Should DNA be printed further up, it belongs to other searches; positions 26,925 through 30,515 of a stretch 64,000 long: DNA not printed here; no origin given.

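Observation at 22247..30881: Tandem giant Upf1/Dna2-family helicase-nuclease genes (Hhe-like plus Nhi/Dna2-like) followed by a secreted thermonuclease - candidate anti-phage defence locus next to hipBA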

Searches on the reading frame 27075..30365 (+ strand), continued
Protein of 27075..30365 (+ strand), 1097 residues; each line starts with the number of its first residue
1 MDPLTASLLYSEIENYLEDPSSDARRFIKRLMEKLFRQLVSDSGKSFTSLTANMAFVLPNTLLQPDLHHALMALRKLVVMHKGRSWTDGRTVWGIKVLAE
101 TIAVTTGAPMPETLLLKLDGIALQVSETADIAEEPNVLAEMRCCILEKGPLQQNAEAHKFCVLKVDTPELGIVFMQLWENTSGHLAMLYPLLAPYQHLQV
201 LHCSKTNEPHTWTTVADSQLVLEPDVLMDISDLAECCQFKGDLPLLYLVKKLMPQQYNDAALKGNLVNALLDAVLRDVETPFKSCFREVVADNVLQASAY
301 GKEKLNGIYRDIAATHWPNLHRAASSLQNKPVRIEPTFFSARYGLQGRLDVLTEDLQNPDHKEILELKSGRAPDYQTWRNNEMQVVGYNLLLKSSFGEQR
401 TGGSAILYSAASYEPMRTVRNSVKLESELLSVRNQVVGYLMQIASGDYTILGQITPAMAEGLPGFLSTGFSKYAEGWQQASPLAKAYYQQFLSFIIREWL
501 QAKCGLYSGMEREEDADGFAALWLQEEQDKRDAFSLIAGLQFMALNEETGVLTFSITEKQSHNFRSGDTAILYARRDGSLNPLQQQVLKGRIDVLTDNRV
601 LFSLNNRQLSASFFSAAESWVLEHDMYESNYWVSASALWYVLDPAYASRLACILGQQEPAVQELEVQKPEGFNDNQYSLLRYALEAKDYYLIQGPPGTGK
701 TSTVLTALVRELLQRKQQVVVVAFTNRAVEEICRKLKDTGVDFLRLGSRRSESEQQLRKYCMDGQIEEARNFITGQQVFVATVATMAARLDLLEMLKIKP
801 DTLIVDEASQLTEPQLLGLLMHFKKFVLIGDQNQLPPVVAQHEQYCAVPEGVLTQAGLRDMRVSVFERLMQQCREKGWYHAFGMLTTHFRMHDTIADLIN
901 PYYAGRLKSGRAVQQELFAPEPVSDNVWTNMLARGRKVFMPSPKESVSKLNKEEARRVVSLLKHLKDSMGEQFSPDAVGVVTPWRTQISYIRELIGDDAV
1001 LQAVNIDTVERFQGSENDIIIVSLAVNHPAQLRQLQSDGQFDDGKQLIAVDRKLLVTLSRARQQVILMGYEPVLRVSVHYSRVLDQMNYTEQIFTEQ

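Call 30: search_solved_structures(query=window:27075-30365:+, max_evalue=0.001, show_alignments=1)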
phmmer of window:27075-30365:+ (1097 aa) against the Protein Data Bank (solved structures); distinct sequences matched with E-value up to 0.001: 25.
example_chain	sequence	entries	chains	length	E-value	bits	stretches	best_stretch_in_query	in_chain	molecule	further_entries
5eaw_A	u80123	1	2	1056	2.7e-31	111.5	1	670-1089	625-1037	DNA replication ATP-dependent helicase/nuclease DNA2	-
5ean_A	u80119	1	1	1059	2.7e-31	111.5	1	670-1089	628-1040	DNA replication ATP-dependent helicase/nuclease DNA2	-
5eax_A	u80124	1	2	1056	2.9e-30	108.1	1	670-1089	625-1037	DNA replication ATP-dependent helicase/nuclease DNA2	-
8rd3_A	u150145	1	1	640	7.1e-20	73.7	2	797-1026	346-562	ATP-dependent helicase NAM7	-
2xzo_A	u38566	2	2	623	1.5e-19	72.6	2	796-1082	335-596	REGULATOR OF NONSENSE TRANSCRIPTS 1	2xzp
2gjk_A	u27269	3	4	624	1.5e-19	72.6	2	796-1082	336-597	Regulator of nonsense transcripts 1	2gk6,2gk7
2xzl_A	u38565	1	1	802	1.5e-19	72.6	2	797-1026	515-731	ATP-DEPENDENT HELICASE NAM7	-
6ej5_A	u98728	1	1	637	1.6e-19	72.5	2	796-1082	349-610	Regulator of nonsense transcripts 1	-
9qdq_A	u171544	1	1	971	2.8e-19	71.7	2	797-1026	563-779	ATP-dependent helicase NAM7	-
5mzn_A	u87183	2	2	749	2.9e-19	71.7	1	741-1025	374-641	Helicase SEN1,Helicase SEN1 | Helicase SEN1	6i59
9qwn_A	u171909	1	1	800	3.3e-19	71.5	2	796-1081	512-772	Isoform 2 of Regulator of nonsense transcripts 1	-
2wjv_A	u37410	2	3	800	3.4e-19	71.4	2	796-1081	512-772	REGULATOR OF NONSENSE TRANSCRIPTS 1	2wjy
4b3f_X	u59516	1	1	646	3.4e-17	64.8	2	712-1053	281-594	DNA-BINDING PROTEIN SMUBP-2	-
4b3g_A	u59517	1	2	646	4.8e-17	64.3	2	712-1054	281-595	DNA-BINDING PROTEIN SMUBP-2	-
8ram_O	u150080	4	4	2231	5.5e-17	64.1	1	773-1025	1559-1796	Helicase SEN1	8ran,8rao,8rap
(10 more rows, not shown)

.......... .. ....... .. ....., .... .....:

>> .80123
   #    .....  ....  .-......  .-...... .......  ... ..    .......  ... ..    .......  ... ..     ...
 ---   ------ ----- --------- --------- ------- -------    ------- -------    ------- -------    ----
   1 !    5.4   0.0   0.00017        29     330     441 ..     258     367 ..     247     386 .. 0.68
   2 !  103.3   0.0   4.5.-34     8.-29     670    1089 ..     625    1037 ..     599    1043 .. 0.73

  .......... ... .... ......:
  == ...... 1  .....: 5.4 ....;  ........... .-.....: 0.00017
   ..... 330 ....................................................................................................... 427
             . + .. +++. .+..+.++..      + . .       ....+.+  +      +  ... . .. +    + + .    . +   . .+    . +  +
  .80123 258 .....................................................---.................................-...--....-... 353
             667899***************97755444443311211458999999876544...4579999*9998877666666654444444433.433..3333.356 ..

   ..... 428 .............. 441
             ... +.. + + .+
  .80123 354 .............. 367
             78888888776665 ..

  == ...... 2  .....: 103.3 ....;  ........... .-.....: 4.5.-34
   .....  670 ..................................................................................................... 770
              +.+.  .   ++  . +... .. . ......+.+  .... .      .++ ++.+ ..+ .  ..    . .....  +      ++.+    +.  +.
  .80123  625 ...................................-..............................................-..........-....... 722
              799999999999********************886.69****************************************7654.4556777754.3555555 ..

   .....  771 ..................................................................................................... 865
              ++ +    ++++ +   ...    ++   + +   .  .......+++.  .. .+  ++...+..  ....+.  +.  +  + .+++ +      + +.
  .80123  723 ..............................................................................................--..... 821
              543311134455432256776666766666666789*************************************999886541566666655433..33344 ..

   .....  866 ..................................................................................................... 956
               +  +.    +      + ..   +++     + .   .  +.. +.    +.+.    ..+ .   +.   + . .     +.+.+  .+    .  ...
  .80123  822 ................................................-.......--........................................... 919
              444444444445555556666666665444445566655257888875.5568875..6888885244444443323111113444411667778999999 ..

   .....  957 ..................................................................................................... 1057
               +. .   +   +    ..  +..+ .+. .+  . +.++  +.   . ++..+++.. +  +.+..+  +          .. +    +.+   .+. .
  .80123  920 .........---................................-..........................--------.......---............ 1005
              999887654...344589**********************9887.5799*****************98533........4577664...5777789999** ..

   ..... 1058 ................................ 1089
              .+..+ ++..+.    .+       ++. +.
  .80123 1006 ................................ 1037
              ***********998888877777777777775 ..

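Call 42: search_protein_families(library=pfam, proteins=[L015:12600-12902:+, L015:12914-13375:+, L011:9304-9888:+, L011:8450-9376:-, L011:13279-13845:-, L011:13881-14948:-], max_evalue=0.0001)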
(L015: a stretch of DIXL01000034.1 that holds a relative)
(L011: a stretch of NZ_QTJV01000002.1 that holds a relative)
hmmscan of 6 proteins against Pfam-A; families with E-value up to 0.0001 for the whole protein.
L015:12600-12902:+ (101 aa): 1 family
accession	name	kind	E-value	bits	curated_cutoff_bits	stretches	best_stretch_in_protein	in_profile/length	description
PF11950.13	DUF3467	-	9e-23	80.6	25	1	5-85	10-91/92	Protein of unknown function (DUF3467)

L015:12914-13375:+ (154 aa): 1 family
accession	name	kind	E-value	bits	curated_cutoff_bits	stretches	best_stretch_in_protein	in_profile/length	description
PF00565.23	SNase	-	5.3e-29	101.3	21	1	45-140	1-106/107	Staphylococcal nuclease homologue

L011:9304-9888:+ (195 aa): 1 family
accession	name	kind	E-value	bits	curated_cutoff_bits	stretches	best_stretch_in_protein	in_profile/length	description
PF00565.23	SNase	-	1.5e-20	74.1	21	1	77-173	1-107/107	Staphylococcal nuclease homologue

L011:8450-9376:- (308 aa): 3 families
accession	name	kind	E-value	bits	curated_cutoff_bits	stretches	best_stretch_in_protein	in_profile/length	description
PF14748.11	P5CR_dimer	-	8e-31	106.9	25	1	204-306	1-103/105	Pyrroline-5-carboxylate reductase dimerisation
PF03807.23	F420_oxidored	-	1.7e-18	67.4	21.6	1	47-141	1-93/94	NADP oxidoreductase coenzyme F420-dependent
PF01210.29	NAD_Gly3P_dh_N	-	5.9e-06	26.8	23.1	1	47-146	1-109/158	NAD-dependent glycerol-3-phosphate dehydrogenase N-terminus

L011:13279-13845:- (188 aa): 3 families
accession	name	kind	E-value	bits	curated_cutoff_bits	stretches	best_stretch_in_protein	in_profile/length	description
PF13392.12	HNH_3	-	8.5e-06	25.7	24.8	1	70-112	2-43/46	HNH endonuclease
PF02796.21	HTH_7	-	9.7e-06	26.1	23.8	1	143-178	10-43/45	Helix-turn-helix domain of resolvase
PF07463.16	NUMOD4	-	1.1e-05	26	23.4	1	9-59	1-47/49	NUMOD4 motif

L011:13881-14948:- (355 aa): 1 family
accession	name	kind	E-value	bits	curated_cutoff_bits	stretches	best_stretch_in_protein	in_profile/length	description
PF01207.24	Dus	-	1.2e-84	284.6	20.4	1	14-319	1-306/311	Dihydrouridine synthase (Dus)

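Call 47: search_solved_structures(query=A1, max_evalue=0.01, show_alignments=1)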
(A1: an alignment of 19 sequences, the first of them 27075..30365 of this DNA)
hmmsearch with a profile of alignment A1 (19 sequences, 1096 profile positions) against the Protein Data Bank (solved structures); distinct sequences matched with E-value up to 0.01: 48.
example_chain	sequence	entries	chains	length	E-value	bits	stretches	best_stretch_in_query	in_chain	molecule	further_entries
5eaw_A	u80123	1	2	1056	1.2e-58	202.3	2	641-1092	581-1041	DNA replication ATP-dependent helicase/nuclease DNA2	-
5ean_A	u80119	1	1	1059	1.2e-58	202.3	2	641-1092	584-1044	DNA replication ATP-dependent helicase/nuclease DNA2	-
5eax_A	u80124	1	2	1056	3.6e-57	197.4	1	641-1092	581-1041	DNA replication ATP-dependent helicase/nuclease DNA2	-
5mzn_A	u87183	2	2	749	1.1e-42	149.5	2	720-1089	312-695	Helicase SEN1,Helicase SEN1 | Helicase SEN1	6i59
2xzo_A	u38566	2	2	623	1.4e-42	149.1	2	801-1093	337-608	REGULATOR OF NONSENSE TRANSCRIPTS 1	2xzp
2gjk_A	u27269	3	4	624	1.4e-42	149.1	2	801-1093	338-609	Regulator of nonsense transcripts 1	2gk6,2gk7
6ej5_A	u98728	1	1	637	1.6e-42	148.9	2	801-1093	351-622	Regulator of nonsense transcripts 1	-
2wjv_A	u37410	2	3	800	3.5e-42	147.8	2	801-1093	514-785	REGULATOR OF NONSENSE TRANSCRIPTS 1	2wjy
9qwn_A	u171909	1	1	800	3.9e-42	147.6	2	801-1093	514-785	Isoform 2 of Regulator of nonsense transcripts 1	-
8rd3_A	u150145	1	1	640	5.4e-42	147.2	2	800-1093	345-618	ATP-dependent helicase NAM7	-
2xzl_A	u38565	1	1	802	1.2e-41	146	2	800-1093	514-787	ATP-DEPENDENT HELICASE NAM7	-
9qdq_A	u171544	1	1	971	2.3e-41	145.1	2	800-1093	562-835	ATP-dependent helicase NAM7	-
8ram_O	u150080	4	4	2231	2.3e-40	141.8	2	776-1089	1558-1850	Helicase SEN1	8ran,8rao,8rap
4b3g_A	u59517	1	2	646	1.5e-39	139.1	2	756-1091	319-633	DNA-BINDING PROTEIN SMUBP-2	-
4b3f_X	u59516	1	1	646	1.9e-39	138.7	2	758-1091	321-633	DNA-BINDING PROTEIN SMUBP-2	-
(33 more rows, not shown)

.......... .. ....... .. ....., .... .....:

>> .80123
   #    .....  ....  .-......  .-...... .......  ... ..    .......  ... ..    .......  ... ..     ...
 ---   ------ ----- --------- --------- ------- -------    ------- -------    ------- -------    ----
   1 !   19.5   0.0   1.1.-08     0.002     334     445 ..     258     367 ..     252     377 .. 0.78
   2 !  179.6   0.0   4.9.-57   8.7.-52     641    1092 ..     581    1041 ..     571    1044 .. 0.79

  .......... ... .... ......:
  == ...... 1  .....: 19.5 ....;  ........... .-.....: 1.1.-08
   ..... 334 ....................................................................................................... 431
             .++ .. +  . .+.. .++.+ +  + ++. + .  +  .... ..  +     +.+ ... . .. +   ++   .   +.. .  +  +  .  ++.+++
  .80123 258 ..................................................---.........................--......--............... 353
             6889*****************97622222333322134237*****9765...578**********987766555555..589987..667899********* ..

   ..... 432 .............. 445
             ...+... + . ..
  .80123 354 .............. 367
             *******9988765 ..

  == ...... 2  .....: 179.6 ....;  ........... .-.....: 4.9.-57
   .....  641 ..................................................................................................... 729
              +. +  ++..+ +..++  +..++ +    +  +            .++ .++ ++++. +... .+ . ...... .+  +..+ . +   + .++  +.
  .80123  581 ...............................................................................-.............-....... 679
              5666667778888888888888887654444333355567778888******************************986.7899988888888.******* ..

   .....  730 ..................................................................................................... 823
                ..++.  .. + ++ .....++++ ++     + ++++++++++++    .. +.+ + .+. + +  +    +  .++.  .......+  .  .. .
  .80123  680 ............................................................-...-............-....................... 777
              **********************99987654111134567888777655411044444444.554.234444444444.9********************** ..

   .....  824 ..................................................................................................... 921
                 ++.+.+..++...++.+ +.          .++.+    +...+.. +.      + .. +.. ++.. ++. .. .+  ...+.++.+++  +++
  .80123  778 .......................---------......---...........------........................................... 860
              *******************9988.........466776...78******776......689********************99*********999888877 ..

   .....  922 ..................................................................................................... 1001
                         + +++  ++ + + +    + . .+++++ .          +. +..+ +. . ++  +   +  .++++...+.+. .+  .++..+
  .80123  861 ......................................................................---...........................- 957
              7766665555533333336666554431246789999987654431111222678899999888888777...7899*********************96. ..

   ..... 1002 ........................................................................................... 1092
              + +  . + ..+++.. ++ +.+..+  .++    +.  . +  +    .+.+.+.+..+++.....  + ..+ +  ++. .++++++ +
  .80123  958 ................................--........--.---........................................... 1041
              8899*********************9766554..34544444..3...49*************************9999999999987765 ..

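Call 51: find_encoding_contigs(protein=P0070, flank=10000, max_places=3)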
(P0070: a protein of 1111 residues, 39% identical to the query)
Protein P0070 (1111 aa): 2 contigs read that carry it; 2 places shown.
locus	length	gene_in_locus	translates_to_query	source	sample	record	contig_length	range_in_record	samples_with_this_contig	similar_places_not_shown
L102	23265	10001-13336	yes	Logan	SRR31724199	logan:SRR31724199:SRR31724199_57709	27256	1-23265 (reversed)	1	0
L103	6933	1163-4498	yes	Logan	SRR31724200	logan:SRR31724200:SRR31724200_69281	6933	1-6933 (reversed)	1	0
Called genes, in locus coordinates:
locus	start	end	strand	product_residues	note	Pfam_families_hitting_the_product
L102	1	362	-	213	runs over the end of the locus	PF06736:TMEM175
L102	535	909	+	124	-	PF01638:HxlR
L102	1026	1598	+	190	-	PF00027:cNMP_binding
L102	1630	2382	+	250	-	PF02678:Pirin, PF17954:Pirin_C_2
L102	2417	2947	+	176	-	PF04264:YceI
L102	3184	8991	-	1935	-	PF13195:DUF4011, PF13086:AAA_11 (weak), PF13245:AAA_19 (faint), PF13604:AAA_30 (faint), PF13086:AAA_11 (weak), PF13087:AAA_12, PF18741:MTES_1575, PF11784:DUF3320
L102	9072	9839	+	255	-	-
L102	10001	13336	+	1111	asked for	PF12705:PDDEXK_1, PF00270:DEAD (weak), PF00580:UvrD-helicase (weak), PF13086:AAA_11, PF13245:AAA_19, PF13604:AAA_30, PF13086:AAA_11, PF13087:AAA_12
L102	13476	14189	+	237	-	-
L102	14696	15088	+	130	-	PF05050:Methyltransf_21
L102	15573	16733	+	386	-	-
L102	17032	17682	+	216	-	-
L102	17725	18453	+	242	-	-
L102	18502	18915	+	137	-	-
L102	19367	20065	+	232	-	-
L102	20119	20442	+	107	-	-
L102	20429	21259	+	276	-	-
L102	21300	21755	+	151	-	-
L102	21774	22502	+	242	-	PF00293:NUDIX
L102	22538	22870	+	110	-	-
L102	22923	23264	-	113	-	?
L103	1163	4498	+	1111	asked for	PF12705:PDDEXK_1, PF00270:DEAD (weak), PF00580:UvrD-helicase (weak), PF13086:AAA_11, PF13245:AAA_19, PF13604:AAA_30, PF13086:AAA_11, PF13087:AAA_12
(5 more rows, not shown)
